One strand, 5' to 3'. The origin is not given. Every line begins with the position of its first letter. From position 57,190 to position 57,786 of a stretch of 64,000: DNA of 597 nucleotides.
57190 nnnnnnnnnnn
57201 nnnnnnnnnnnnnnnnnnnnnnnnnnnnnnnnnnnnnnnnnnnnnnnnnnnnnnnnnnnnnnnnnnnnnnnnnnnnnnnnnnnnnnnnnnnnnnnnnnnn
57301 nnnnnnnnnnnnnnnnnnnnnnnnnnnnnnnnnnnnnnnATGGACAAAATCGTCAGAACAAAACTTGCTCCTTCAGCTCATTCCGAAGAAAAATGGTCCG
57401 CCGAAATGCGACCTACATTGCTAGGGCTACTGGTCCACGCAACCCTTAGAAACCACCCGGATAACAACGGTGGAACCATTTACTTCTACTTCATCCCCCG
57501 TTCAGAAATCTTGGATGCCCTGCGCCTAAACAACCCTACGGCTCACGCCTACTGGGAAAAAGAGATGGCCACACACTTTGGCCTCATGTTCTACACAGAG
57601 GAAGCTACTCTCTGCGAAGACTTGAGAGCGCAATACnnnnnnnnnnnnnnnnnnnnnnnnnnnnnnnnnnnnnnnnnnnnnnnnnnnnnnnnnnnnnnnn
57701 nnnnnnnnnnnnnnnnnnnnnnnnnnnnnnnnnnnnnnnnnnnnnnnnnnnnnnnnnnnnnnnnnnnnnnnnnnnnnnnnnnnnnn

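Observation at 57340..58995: Three tandem paralogs of an unknown small-protein family, each followed by its own covarying about 90-nt structured RNA element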

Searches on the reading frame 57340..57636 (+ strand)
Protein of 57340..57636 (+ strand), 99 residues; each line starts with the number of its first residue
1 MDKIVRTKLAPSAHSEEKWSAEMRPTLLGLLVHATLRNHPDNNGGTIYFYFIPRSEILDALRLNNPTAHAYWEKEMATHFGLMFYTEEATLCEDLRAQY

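Call 11: search_protein_families(library=pfam, max_evalue=0.01, proteins=[window:57340-57636:+])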
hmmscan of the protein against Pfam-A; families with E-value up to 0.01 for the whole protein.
window:57340-57636:+ (99 aa): 0 families

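Call 18: find_homologous_proteins(query=A2, max_evalue=0.01)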
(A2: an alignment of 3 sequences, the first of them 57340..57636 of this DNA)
Query A2 (3 sequences) (99 aa, profile of the alignment): 9 proteins with E <= 0.01 among 694 candidates.
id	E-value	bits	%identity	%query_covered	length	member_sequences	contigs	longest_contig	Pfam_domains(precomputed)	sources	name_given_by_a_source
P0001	8.8e-96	337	33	75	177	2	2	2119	-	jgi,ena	-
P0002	1.4e-64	235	31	78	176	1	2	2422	-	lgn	-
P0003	1.3e-59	219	32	75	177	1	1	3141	-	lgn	-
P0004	1.1e-34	138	-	-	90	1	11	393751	-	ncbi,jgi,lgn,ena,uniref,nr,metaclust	ncbi:MAG: hypothetical protein A2534_04210 [Candidatus Magasanikbacteria bacterium RIFOXYD2_FULL_39_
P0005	2.2e-34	137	100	100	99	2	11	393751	-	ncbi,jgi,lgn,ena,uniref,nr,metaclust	ncbi:MAG: hypothetical protein A2534_04205 [Candidatus Magasanikbacteria bacterium RIFOXYD2_FULL_39_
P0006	7.1e-27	112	83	100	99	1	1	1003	-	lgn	-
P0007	2.5e-26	110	79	100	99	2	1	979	-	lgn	-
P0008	9.2e-26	109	-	-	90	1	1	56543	-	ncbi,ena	-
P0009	1.9e-19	88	-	-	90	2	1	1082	-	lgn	-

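Call 19: find_encoding_contigs(protein=P0008, flank=6000)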
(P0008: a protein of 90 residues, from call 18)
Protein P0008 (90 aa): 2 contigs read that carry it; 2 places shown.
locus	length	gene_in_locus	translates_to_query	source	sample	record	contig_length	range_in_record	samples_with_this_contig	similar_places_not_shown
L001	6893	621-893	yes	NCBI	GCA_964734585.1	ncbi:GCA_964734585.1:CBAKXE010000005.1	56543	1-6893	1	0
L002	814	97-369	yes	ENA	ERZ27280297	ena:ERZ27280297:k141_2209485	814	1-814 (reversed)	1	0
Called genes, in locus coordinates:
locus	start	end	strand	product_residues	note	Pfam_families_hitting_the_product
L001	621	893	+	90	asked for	-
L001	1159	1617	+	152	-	-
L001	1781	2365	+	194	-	PF07638:Sigma70_ECF (weak), PF04542:Sigma70_r2, PF08281:Sigma70_r4_2, PF04545:Sigma70_r4 (faint)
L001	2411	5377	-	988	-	PF01326:PPDK_N, PF00391:PEP-utilizers, PF02896:PEP-utilizers_C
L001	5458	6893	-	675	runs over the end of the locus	PF22745:Nlig-Ia, PF01653:DNA_ligase_aden, PF03120:OB_DNA_ligase, PF14520:HHH_5 (weak), PF12826:HHH_2, PF14520:HHH_5 (weak), PF00533:BRCT, PF12738:PTCB-BRCT (weak)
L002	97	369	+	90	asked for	-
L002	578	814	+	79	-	?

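Call 20: find_encoding_contigs(protein=P0002, flank=6000)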
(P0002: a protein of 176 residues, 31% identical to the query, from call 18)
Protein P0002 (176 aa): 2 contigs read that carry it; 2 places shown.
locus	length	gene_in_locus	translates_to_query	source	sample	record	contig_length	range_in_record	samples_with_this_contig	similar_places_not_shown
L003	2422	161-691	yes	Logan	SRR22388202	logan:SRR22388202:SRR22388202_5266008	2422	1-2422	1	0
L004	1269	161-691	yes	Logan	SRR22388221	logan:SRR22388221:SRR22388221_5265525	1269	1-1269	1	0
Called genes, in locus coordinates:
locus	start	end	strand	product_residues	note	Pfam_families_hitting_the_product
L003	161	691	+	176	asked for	-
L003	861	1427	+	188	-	PF04545:Sigma70_r4 (faint), PF07638:Sigma70_ECF (weak), PF04542:Sigma70_r2, PF08281:Sigma70_r4_2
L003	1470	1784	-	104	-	-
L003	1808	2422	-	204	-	?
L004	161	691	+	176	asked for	-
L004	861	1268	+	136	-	?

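Call 21: find_encoding_contigs(protein=P0003, flank=6000)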
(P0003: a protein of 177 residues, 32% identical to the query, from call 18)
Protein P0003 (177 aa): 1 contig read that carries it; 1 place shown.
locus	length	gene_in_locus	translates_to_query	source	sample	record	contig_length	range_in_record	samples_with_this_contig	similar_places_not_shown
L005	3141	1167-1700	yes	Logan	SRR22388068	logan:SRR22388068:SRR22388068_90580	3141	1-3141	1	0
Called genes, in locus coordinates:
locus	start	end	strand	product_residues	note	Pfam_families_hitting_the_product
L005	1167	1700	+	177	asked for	-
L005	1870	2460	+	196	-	PF04542:Sigma70_r2, PF08281:Sigma70_r4_2, PF00196:GerE (weak), PF04545:Sigma70_r4 (weak)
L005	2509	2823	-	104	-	-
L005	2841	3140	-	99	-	?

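Call 22: find_encoding_contigs(protein=P0006, flank=6000)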
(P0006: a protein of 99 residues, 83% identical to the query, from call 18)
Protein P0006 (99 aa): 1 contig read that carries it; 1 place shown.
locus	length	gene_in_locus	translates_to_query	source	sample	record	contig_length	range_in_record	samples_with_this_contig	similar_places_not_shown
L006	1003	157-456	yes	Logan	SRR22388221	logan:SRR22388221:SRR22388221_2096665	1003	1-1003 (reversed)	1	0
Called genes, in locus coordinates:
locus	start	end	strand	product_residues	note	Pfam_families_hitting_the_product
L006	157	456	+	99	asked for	-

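Call 23: find_encoding_contigs(protein=P0007, flank=6000)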
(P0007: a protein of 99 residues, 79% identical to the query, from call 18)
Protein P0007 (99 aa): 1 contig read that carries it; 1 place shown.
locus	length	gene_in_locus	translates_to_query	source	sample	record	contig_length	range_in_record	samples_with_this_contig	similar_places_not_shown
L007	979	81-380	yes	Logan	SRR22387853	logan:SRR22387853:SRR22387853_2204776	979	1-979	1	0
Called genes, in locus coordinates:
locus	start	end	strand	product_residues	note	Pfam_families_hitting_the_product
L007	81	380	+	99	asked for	-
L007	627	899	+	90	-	-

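Call 24: find_encoding_contigs(protein=P0009, flank=6000)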
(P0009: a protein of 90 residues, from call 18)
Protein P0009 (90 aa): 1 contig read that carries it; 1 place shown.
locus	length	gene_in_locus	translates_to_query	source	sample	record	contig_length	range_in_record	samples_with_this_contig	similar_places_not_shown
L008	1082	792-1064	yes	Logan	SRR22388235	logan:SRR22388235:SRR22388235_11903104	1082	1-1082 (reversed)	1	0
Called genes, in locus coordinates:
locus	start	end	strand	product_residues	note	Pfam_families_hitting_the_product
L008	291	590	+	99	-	-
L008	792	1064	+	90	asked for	-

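Call 25: find_encoding_contigs(protein=P0001, flank=6000)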
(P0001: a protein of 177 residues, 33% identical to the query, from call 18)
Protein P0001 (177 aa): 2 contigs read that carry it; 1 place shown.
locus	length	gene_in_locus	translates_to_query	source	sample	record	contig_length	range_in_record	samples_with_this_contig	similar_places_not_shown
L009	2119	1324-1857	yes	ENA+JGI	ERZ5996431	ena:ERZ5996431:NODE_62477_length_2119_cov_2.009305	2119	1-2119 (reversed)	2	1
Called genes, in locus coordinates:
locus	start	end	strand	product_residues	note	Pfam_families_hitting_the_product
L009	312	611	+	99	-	-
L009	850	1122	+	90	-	-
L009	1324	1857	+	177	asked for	-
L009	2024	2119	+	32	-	?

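Call 27: search_protein_representatives(alignment_id=A2)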
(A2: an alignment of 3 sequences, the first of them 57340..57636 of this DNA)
Query: 3 sequences, 182 profile positions. Proteins with E-value up to 0.001 (for the whole library): 8; up to 1e-10: 5; up to 1e-30: 1. The best 8 are listed.
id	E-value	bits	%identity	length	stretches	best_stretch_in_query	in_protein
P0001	2.8e-96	336.7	-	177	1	1-182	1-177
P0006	2.2e-27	112.2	-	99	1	6-91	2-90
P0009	6.1e-20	87.9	-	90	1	1-91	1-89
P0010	1.6e-14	70.3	-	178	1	25-181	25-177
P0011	1.5e-12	63.8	-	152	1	27-181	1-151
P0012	4.7e-08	49.2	-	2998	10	106-133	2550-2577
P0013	4.8e-06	42.6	-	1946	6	41-81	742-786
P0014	6.1e-05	39.0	-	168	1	21-176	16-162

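Call 61: search_protein_families(library=phrogs, max_evalue=0.01, proteins=[window:57340-57636:+])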
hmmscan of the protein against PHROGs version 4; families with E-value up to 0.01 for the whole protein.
window:57340-57636:+ (99 aa): 0 families

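Call 67: search_protein_families(library=padloc, max_evalue=0.01, proteins=[window:57340-57636:+])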
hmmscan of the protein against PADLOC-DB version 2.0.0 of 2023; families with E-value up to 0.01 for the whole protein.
window:57340-57636:+ (99 aa): 0 families

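Call 73: find_encoding_contigs(protein=P0010, flank=8000)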
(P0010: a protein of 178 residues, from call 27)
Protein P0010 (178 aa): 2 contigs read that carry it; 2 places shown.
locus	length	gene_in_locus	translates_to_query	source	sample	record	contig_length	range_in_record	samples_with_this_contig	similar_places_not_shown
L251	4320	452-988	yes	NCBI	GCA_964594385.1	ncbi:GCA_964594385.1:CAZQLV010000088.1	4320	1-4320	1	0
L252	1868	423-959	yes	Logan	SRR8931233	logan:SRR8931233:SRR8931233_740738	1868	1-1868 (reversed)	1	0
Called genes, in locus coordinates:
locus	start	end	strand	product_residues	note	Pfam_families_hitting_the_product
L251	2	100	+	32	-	?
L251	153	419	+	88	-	-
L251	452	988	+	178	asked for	-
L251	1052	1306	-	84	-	-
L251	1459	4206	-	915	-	PF01326:PPDK_N, PF00391:PEP-utilizers, PF02896:PEP-utilizers_C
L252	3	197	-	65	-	?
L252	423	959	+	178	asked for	-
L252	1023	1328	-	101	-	-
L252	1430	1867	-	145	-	?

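Call 74: find_encoding_contigs(protein=P0014, flank=8000)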
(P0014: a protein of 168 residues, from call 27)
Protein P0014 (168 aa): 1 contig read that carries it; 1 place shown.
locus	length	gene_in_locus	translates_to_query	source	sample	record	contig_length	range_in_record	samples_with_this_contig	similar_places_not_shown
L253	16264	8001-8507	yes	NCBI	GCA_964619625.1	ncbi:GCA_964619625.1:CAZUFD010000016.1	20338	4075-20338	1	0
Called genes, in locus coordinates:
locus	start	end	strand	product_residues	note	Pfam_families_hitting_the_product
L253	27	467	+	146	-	PF01668:SmpB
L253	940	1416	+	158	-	PF05198:IF3_N, PF00707:IF3_C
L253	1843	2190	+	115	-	PF00453:Ribosomal_L20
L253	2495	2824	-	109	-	-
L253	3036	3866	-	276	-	-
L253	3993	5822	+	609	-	PF18914:DUF5666 (weak)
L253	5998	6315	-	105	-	-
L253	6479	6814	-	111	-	-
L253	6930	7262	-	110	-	-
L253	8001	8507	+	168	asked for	-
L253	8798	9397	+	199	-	PF04542:Sigma70_r2 (weak), PF08281:Sigma70_r4_2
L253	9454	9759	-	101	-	-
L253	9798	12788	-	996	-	PF01326:PPDK_N, PF00391:PEP-utilizers, PF02896:PEP-utilizers_C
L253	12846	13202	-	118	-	-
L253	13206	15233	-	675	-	PF22745:Nlig-Ia, PF01653:DNA_ligase_aden, PF03120:OB_DNA_ligase, PF14520:HHH_5 (faint), PF12826:HHH_2, PF00533:BRCT, PF12738:PTCB-BRCT (weak)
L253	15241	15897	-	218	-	PF06750:A24_N_bact, PF01478:Peptidase_A24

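Call 95: search_protein_families(library=pfam, max_evalue=0.01, proteins=[L253:6001-6315:-, L253:6482-6814:-])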
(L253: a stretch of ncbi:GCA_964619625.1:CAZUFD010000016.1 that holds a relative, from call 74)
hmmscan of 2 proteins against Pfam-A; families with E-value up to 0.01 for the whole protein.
L253:6001-6315:- (105 aa): 0 families

L253:6482-6814:- (111 aa): 0 families

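Call 100: search_protein_families(library=pfam, proteins=[P0012, P0013], max_evalue=0.001)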
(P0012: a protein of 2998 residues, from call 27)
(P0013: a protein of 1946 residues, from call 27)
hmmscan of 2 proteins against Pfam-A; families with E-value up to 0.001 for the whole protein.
P0012 (2998 aa): 4 families
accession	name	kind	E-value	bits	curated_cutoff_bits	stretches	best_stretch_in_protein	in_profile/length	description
PF18213.6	SUB1_ProdP9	-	9.4e-22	77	25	0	2262-2296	1-35/80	SUB1 protease Prodomain ProdP9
PF21297.3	MID51-like_C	-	2.6e-21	76.8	27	0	477-513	32-68/192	Mitochondrial dynamics protein MID51-like, C-terminal domain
PF14696.12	Glyoxalase_5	-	4.2e-11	43.6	27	0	1950-1966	60-76/139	Hydroxyphenylpyruvate dioxygenase, HPPD, N-terminal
PF06816.18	NOD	-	0.0007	19.4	20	0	494-513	11-30/56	NOTCH protein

P0013 (1946 aa): 3 families
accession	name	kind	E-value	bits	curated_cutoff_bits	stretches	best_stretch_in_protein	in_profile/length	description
PF13058.12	DUF3920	-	5.4e-12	46.5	27.3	0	123-170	28-76/126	Protein of unknown function (DUF3920)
PF22502.1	SEN2-like_N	-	5.9e-08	33.3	26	0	344-364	24-44/69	tRNA-intron endonuclease SEN2-like, N-terminal domain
PF01004.24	Flavi_M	-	1.3e-07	31.6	25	0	160-185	20-45/74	Flavivirus envelope glycoprotein M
